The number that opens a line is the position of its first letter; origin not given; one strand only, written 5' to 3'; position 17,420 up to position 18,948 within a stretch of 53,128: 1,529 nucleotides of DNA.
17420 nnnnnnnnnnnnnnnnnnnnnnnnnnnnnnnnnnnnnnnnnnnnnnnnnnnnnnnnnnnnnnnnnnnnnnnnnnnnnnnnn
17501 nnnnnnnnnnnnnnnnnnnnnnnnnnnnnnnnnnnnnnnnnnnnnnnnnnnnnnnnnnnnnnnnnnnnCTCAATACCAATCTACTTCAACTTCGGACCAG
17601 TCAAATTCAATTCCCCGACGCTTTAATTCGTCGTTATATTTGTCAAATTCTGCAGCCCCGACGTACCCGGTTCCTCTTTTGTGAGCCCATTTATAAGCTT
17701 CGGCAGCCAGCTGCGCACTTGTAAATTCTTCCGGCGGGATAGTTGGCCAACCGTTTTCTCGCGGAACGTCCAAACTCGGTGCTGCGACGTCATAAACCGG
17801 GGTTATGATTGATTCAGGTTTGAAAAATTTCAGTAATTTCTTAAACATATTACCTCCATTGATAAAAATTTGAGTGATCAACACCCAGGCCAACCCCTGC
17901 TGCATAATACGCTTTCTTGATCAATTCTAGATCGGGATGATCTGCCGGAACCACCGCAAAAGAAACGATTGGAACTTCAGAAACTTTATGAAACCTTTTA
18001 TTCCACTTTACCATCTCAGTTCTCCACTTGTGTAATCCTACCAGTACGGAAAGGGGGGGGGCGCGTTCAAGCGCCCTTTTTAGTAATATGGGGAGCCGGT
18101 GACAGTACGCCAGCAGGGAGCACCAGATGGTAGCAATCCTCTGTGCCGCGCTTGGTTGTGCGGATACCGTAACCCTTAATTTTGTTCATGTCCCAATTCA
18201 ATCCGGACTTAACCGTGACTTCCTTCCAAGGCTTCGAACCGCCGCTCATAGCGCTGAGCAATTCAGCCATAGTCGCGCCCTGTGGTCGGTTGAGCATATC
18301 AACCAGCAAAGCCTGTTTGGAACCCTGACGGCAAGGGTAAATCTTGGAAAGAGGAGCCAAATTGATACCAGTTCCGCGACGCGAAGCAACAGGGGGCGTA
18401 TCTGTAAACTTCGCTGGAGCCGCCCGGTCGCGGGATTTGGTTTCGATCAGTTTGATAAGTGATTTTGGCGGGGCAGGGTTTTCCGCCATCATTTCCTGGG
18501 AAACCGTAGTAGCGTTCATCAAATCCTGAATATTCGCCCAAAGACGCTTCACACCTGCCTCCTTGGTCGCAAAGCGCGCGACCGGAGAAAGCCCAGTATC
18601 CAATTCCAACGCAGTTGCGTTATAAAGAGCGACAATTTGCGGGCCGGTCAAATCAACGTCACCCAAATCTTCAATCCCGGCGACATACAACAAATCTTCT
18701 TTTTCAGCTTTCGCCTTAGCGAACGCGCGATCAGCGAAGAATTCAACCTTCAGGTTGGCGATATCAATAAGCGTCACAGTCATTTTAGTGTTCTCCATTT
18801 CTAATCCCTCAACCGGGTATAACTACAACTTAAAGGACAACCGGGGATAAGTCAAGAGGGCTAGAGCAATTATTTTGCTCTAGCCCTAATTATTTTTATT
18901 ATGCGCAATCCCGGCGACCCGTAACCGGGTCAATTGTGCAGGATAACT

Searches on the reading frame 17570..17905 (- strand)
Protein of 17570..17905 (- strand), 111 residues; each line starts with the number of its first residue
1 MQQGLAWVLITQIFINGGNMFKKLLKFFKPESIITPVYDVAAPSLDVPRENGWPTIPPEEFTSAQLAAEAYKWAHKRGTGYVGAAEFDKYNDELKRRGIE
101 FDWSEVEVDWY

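Call 77: search_protein_families(library=pfam, proteins=[window:17570-17905:-], max_evalue=0.05)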
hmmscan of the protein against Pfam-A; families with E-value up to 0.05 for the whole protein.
window:17570-17905:- (111 aa): 1 family
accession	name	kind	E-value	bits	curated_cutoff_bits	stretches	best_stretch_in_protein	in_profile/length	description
PF06115.17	DUF956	-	0.038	14.2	26.9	0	65-107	12-54/117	Domain of unknown function (DUF956)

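Call 109: search_protein_families(library=phrogs, proteins=[window:17570-17905:-], max_evalue=0.001)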
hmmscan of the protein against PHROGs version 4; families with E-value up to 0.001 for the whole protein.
window:17570-17905:- (111 aa): 0 families

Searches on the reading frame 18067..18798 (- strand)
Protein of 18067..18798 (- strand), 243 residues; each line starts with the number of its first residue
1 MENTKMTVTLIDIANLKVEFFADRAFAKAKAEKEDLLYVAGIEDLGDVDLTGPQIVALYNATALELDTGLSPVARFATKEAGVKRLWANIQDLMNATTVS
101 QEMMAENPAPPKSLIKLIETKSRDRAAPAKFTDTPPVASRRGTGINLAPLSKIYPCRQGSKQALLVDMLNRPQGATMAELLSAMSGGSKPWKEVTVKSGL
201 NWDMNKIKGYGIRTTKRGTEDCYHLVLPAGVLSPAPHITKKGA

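Call 44: search_protein_families(library=pfam, proteins=[window:18067-18798:-], max_evalue=0.01)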
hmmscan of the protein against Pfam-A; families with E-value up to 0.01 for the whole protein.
window:18067-18798:- (243 aa): 1 family
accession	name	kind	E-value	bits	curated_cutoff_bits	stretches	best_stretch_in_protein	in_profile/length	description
PF11994.14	DUF3489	-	1.9e-07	31.5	29.5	1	157-223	4-66/68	Protein of unknown function (DUF3489)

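Call 83: find_related_loci(query=A4, collection=viral_contigs, flank=10000)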
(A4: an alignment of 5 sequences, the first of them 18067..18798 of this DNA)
Query A4 (243 aa) in viral_contigs; peptide patterns used: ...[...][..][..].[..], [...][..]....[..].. (x = any residue, [..] = any of these).
82 stretches matched a pattern; 26 encode a relative of the query (tblastn E <= 1e-3); 26 distinct loci.
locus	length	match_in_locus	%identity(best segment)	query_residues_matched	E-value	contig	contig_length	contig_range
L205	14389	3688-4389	58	2-243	4e-84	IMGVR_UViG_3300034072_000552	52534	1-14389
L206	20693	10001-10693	59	2-243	4e-80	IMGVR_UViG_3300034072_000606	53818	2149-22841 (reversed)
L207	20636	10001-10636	52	7-242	8e-68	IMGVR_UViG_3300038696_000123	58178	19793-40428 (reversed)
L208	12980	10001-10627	52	7-242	2e-66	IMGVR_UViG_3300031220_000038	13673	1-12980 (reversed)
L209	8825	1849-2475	52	7-242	2e-66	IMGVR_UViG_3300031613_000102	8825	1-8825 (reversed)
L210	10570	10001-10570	63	2-209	5e-66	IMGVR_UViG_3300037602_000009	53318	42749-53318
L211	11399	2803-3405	53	15-242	4e-66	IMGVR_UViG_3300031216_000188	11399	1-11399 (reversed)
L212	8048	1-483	57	57-242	2e-60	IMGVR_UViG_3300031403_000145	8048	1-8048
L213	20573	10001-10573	44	49-235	7e-38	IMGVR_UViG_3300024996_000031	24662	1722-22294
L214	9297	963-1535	43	49-235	1e-37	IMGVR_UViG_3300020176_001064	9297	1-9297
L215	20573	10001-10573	44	49-235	7e-38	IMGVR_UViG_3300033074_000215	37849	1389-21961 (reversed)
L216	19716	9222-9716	43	49-242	2e-37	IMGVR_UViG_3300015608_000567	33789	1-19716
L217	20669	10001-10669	40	21-230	2e-36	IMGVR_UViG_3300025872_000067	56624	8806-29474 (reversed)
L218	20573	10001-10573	43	49-235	2e-36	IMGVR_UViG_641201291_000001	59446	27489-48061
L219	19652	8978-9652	39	21-235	1e-35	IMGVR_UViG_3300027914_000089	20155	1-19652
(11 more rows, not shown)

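Call 88: find_homologous_proteins(query=window:18067-18798:-, max_evalue=0.00001)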
Query window:18067-18798:- (243 aa): 145 proteins with E <= 0.00001 among 747 candidates; the best 120 are listed.
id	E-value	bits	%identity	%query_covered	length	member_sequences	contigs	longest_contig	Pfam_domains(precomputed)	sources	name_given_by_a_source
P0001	6.6e-156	535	100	100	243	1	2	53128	PF11994.15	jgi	jgi:hypothetical protein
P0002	2.1e-90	320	67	100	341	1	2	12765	PF11994.15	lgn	-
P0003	7.8e-88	312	66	98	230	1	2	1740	PF11994.15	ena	-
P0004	1.1e-87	311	65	100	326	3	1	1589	PF11994.15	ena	-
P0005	6.6e-87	309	66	100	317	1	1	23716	PF11994.15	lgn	-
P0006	2.0e-85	304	62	100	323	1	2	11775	PF11994.15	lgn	-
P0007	2.1e-84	301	64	100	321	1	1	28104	PF11994.15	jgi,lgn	jgi:hypothetical protein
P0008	2.7e-84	300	64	98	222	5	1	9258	PF11994.15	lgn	-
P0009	2.9e-84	300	61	100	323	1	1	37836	PF11994.15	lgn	-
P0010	6.2e-84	299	62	99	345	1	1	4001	PF11994.15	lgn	-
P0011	1.9e-83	298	64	100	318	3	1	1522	PF11994.15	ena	-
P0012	2.9e-83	297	61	97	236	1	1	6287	PF11994.15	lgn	-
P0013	5.6e-83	296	63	100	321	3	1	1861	PF11994.15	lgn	-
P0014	1.0e-82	295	63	100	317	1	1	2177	PF11994.15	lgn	-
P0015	1.0e-82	295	63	100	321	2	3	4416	PF11994.15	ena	-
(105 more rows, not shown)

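Call 96: predict_structure(alignment_id=A6)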
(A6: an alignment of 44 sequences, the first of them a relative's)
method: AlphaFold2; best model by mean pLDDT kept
length: 243 residues; sequences in the alignment: 44
mean_pLDDT: 85.9   pTM: 0.47
mean pLDDT of the five models: 85.9, 83.8, 83.0, 82.9, 82.3
residues with pLDDT >= 90: 159; 70-90: 42; 50-70: 24; < 50: 18
segments of 3 or more residues with pLDDT < 50: 1-3, 111-125
pLDDT, mean of each block of 10 residues (from residue 1): 72 97 96 97 95 98 93 97 97 93 78 45 50 58 76 94 96 95 83 78 91 93 95 96 73
secondary structure, 60 per line:
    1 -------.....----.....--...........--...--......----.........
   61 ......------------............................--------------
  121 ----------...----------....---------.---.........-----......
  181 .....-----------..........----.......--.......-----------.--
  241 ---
elements in order: E8-12 E17-21 H24-34 E37-39 H42-47 H52-66 H79-106 E144-147 H161-169 H177-185 H197-206 E211-217 E220-226

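Call 98: fold_search(model_id=the predicted structure, library=pdb)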
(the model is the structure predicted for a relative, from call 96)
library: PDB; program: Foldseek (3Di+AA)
matches with E <= 10: 102; with E <= 0.001: 0
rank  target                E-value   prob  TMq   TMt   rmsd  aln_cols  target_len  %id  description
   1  2kzv_MODEL_1_A        8.6e-01  0.28  0.20  0.43   6.8        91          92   10  Solution NMR structure of CV_0373(175-257) protein from Chromobacterium violaceum, Northeast Structural Genomi (released 2010-08-25)
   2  3l7w                  1.9e+00  0.25  0.21  0.41   5.7        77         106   16  The Crystal Structure of smu.1704 from Streptococcus mutans UA159 (released 2010-12-08)
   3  8wrs_A                2.1e+00  0.03  0.13  0.06  20.6       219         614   10  Cryo-EM structure of Cas12-1 with 5 nt complementary heteroduplex (released 2025-04-16)
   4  4pgh_C                2.4e+00  0.13  0.19  0.14   5.5        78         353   19  Caffeic acid O-methyltransferase from Sorghum bicolor (released 2014-07-02)
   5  7vcf_F                2.4e+00  0.06  0.14  0.09  20.5       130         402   15  Cryo-EM structure of Chlamydomonas TOC-TIC supercomplex (released 2022-11-30)
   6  6lgl_k                2.4e+00  0.03  0.13  0.12  12.7        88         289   14  The atomic structure of varicella-zoster virus A-capsid (released 2020-07-29)
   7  3eyy_A                2.5e+00  0.35  0.22  0.37   3.7        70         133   17  Structural basis for the specialization of Nur, a nickel-specific Fur homologue, in metal sensing and DNA recognition (released 2009-06-09)
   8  7a8r_B                2.5e+00  0.06  0.15  0.08   9.8        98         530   10  Structure of RecQL from Bos taurus (released 2021-10-06)
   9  9loa_B                2.7e+00  0.11  0.18  0.40   5.5        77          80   21  Structural insights into the tumor suppressor ZMYND11 reveal diverse recognition mechanisms (released 2026-01-21)
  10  9efw_A                2.8e+00  0.18  0.21  0.36   8.3        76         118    9  Co-crystal structure of yeast Forkhead transcription factor Fkh1 bound to DNA (released 2025-09-24)
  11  4pgh_A                2.8e+00  0.11  0.19  0.14   5.3        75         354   12  Caffeic acid O-methyltransferase from Sorghum bicolor (released 2014-07-02)
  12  7dbp_K                3.2e+00  0.20  0.21  0.51   5.4        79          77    9  Linker histone defines structure and self-association behaviour of the 177 bp human chromosome (released 2020-12-23)
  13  8bzm_E                3.2e+00  0.14  0.20  0.40   5.6        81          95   14  FOXK1-ELF1-heterodimer bound to DNA (released 2023-12-27)
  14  7xzj_9                3.4e+00  0.02  0.13  0.09  20.4       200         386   13  Cryo-EM structure of TOC complex from Chlamydomonas reinhardtii. (released 2023-01-11)
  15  8ws5_A                3.4e+00  0.02  0.12  0.10  23.7       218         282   11  Cryo-EM structure of Cas12-1-N2/crRNA/Target DNA complex (released 2025-04-16)
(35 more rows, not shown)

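Call 109: search_protein_families(library=phrogs, proteins=[window:18067-18798:-], max_evalue=0.001)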
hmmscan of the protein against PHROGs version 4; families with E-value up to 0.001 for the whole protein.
window:18067-18798:- (243 aa): 2 families
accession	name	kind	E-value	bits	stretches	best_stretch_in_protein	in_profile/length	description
phrog_7790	-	unknown function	1.7e-36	127.4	1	138-234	143-238/258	-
phrog_10315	-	unknown function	9.9e-06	27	1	156-216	106-161/177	-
